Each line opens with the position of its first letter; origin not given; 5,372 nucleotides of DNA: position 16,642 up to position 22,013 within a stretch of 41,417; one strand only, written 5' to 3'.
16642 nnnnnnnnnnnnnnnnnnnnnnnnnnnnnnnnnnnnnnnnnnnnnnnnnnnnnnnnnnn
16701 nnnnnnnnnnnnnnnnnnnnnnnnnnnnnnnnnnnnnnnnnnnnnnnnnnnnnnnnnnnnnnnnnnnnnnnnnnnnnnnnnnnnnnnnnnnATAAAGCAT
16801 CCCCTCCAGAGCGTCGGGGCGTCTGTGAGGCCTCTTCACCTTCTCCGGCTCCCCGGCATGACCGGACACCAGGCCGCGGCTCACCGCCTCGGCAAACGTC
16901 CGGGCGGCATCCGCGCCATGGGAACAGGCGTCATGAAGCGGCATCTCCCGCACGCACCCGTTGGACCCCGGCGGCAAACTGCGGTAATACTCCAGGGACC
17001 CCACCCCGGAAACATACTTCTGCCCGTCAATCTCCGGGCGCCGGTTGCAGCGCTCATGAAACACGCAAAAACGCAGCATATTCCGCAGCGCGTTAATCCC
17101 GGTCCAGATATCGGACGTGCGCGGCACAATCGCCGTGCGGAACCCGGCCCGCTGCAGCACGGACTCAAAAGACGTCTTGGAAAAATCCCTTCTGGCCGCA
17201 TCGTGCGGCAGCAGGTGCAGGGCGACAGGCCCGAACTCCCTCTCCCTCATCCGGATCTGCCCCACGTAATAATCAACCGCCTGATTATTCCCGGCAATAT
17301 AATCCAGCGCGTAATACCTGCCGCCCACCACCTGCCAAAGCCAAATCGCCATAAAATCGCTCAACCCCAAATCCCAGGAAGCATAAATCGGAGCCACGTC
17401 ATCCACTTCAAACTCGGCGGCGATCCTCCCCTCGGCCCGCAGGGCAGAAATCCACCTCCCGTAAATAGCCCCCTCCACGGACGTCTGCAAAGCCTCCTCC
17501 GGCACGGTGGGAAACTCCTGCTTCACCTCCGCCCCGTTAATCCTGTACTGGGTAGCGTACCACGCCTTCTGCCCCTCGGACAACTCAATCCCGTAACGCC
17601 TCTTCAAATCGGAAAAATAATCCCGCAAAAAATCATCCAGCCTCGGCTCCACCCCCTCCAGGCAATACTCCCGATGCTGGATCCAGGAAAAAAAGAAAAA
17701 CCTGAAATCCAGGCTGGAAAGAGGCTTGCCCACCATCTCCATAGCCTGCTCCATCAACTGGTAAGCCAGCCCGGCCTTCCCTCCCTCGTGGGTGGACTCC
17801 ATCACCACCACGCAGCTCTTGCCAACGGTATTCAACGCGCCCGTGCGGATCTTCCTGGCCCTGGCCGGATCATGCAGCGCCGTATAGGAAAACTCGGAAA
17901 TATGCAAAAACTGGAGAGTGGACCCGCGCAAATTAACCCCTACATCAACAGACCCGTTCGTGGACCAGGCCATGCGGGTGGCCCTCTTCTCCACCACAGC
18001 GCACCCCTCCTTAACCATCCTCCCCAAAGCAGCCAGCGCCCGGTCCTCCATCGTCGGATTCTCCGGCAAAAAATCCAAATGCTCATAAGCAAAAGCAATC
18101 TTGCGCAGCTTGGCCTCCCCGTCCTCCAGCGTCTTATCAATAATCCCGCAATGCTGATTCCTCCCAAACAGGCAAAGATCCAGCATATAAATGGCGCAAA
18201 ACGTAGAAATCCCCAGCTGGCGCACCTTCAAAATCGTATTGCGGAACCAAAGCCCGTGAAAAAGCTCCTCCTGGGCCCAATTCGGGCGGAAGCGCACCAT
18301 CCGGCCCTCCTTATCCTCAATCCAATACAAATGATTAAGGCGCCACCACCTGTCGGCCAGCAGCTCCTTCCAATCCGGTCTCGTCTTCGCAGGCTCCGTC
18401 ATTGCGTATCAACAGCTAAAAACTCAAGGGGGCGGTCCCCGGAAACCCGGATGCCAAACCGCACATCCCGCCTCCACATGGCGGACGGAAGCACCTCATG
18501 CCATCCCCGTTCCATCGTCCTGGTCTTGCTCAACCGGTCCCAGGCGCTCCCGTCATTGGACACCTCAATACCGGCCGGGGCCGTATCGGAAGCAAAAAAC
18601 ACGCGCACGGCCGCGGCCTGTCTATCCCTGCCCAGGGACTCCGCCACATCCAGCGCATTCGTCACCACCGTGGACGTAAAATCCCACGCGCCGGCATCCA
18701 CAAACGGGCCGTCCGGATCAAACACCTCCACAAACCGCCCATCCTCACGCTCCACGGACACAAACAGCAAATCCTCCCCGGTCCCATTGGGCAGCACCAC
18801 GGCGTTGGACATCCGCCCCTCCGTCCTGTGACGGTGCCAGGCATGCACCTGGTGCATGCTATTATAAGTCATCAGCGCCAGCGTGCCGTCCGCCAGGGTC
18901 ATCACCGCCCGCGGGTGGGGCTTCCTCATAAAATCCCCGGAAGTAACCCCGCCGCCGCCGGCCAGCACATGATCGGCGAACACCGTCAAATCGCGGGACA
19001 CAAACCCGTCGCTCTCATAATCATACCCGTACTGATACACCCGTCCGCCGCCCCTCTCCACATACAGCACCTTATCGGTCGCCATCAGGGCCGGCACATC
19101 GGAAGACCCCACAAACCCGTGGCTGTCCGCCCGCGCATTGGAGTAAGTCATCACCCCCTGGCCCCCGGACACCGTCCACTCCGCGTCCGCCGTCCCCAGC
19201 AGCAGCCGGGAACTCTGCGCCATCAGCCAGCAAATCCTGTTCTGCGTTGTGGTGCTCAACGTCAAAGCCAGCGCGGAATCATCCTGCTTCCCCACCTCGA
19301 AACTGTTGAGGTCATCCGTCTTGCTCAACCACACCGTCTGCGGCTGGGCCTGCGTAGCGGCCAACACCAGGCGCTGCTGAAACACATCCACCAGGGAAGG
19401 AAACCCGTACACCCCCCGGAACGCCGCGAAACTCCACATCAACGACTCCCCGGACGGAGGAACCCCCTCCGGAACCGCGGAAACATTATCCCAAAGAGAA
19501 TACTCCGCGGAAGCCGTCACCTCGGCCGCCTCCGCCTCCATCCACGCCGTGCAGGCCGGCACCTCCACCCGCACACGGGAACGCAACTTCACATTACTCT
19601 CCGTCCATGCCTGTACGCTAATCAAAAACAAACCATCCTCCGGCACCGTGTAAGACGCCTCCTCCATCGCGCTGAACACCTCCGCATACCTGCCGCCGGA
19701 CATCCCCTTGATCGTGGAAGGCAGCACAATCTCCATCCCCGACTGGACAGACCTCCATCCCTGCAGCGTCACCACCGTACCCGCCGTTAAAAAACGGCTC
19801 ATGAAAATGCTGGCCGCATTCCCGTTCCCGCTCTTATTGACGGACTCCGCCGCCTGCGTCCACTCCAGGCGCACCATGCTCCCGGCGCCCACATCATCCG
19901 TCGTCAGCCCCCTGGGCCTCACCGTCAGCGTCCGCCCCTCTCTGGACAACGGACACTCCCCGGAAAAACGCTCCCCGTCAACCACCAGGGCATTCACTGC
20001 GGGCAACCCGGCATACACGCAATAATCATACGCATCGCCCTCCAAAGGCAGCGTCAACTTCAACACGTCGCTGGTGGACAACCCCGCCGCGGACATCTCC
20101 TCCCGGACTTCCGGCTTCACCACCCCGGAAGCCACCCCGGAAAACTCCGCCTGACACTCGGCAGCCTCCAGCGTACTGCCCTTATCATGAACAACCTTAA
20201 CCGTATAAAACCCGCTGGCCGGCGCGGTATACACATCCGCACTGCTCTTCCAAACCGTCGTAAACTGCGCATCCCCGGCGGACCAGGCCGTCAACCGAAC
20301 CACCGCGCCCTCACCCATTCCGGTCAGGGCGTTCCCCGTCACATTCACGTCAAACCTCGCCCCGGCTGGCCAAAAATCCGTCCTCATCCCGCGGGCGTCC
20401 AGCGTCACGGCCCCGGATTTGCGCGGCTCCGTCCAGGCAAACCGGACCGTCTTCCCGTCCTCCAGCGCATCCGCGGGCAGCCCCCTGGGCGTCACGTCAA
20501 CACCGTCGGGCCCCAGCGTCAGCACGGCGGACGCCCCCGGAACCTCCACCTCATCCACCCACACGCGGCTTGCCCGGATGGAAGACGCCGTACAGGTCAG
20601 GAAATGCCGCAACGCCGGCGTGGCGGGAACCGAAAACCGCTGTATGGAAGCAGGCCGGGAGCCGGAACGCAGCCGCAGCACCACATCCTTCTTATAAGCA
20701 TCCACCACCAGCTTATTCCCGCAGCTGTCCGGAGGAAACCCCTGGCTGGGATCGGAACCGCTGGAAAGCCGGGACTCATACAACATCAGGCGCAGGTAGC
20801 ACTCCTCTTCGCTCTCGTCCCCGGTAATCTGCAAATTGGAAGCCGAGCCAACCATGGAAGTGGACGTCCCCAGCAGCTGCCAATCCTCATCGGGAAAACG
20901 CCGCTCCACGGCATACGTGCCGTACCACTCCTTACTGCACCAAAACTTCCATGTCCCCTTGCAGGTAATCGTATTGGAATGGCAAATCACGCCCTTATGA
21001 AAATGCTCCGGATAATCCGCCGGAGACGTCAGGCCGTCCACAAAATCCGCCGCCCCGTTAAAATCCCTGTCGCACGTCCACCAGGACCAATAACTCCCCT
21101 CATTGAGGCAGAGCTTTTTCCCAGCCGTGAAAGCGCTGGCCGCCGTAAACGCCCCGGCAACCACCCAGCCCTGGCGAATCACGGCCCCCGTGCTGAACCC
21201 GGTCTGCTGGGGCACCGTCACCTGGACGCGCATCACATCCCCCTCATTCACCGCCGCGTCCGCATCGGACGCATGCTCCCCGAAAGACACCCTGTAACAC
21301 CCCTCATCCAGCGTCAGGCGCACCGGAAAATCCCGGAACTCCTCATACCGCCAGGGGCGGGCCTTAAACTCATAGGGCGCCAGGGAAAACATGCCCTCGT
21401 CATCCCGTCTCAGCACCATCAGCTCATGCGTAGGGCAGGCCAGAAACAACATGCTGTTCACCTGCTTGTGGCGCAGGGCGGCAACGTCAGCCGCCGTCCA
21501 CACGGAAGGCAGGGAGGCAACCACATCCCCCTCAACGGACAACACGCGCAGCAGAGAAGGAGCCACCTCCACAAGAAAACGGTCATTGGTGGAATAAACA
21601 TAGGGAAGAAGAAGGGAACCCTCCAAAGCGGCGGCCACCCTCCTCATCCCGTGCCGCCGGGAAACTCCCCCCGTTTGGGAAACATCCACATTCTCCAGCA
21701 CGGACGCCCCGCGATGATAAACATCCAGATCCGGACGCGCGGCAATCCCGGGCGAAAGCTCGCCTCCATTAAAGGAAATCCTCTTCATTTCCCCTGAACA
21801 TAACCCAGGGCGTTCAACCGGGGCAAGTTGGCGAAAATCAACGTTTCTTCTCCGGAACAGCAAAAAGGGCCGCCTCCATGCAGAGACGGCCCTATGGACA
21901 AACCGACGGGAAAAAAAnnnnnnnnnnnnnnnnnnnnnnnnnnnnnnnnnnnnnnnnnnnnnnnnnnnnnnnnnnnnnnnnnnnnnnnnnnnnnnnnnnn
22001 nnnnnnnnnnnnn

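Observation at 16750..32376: Five copies of a conserved ~33-bp element at fixed distance upstream of late genes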

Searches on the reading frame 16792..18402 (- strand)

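Call 15: search_protein_families(library=pfam, max_evalue=0.01, proteins=[window:16792-18402:-])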
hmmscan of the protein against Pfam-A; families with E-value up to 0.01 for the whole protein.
window:16792-18402:- (537 aa): 0 families

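Call 17: search_protein_families(library=phrogs, max_evalue=0.001, proteins=[window:16792-18402:-])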
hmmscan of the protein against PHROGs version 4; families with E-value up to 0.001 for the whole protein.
window:16792-18402:- (537 aa): 4 families
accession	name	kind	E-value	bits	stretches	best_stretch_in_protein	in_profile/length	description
phrog_2472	-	unknown function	1.1e-46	160.7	1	208-506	13-307/324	-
phrog_26724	-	unknown function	6.8e-46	157.2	1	8-207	3-185/192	-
phrog_2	-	head and packaging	9e-17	62.1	1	21-368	256-510/807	terminase large subunit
phrog_38407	-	unknown function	1.1e-11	45.4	1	202-339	6-144/370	-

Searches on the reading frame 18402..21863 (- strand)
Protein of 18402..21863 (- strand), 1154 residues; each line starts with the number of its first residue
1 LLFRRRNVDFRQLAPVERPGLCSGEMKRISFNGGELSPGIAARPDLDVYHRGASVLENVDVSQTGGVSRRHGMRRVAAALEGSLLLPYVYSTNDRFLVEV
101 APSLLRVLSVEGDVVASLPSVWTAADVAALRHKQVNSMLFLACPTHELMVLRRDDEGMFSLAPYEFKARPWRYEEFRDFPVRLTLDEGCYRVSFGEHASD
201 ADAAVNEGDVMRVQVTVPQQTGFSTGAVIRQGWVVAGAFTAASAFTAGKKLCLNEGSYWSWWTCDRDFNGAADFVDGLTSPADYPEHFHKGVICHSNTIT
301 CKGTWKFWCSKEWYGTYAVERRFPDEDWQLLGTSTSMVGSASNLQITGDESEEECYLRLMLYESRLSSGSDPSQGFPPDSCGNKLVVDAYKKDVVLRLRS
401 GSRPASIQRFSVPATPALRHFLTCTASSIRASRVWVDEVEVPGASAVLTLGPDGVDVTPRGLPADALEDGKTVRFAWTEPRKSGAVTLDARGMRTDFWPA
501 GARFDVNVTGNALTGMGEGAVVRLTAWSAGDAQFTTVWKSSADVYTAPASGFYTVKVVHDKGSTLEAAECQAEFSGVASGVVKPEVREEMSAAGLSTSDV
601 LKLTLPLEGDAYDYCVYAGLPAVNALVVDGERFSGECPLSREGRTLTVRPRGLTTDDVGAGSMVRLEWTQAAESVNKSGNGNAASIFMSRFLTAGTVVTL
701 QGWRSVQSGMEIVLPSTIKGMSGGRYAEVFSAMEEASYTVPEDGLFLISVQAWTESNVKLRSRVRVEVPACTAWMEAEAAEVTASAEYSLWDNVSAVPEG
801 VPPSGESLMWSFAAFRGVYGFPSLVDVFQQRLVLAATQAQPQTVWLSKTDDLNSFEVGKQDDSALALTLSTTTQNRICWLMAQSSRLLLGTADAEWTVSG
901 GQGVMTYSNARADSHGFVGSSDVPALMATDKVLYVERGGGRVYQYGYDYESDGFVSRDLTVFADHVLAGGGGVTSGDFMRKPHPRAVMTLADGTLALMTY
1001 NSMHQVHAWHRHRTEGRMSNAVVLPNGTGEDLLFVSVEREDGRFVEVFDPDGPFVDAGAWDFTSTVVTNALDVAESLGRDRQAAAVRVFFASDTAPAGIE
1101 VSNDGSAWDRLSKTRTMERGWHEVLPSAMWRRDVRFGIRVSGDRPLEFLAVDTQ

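Call 15: search_protein_families(library=pfam, max_evalue=0.01, proteins=[window:18402-21863:-])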
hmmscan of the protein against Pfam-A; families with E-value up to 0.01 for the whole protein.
window:18402-21863:- (1154 aa): 0 families

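Call 17: search_protein_families(library=phrogs, max_evalue=0.001, proteins=[window:18402-21863:-])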
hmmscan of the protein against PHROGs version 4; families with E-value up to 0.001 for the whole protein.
window:18402-21863:- (1154 aa): 5 families
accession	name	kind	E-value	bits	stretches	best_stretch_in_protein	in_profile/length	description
phrog_376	-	tail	1e-93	316.1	2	790-1049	270-531/712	tail protein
phrog_15566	-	tail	4.1e-38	132.2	1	805-1051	31-281/552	tail protein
phrog_20269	-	unknown function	3.8e-12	46.9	1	30-172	9-161/374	-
phrog_30010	-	unknown function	2.7e-09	37.3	1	941-1039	190-286/517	-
phrog_21185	-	tail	9.5e-07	28.2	0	820-936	470-598/1038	tail protein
